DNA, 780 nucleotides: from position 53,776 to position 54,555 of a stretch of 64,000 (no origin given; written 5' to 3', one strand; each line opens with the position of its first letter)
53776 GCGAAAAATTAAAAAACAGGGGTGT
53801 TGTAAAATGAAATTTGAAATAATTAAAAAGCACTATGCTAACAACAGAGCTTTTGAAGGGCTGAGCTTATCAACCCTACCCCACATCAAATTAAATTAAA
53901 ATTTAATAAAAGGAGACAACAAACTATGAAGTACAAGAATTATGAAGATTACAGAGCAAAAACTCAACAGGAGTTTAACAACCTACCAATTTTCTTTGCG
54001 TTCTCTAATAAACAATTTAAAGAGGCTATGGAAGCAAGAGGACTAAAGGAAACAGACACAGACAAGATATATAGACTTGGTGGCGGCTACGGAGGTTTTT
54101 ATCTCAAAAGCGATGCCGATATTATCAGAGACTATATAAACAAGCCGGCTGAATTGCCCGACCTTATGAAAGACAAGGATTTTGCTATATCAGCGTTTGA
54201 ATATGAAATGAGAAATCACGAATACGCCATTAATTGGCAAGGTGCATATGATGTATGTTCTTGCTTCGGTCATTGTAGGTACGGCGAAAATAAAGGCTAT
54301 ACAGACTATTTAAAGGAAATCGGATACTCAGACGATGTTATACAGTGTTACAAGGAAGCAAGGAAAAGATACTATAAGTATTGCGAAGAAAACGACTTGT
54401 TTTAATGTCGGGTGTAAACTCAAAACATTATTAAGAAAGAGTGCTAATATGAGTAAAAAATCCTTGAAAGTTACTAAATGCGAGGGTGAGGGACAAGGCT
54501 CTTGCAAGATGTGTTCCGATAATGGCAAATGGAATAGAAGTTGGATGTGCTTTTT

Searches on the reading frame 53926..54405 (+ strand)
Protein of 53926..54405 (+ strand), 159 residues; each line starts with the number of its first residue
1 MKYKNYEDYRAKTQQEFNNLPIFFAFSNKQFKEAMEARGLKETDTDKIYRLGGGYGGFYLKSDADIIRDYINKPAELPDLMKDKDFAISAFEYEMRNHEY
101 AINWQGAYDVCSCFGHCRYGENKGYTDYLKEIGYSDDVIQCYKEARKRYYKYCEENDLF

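Call 9: search_protein_families(library=pfam, proteins=[window:53926-54405:+], max_evalue=0.01)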
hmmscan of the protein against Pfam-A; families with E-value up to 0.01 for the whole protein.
window:53926-54405:+ (159 aa): 1 family
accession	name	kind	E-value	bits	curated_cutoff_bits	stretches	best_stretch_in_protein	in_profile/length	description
PF24692.1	DUF7659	-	2e-22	80.1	27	1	6-103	2-102/135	Family of unknown function (DUF7659)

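Call 10: search_protein_families(library=phrogs, proteins=[window:53926-54405:+], max_evalue=0.001)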
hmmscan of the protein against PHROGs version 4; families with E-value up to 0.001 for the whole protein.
window:53926-54405:+ (159 aa): 0 families
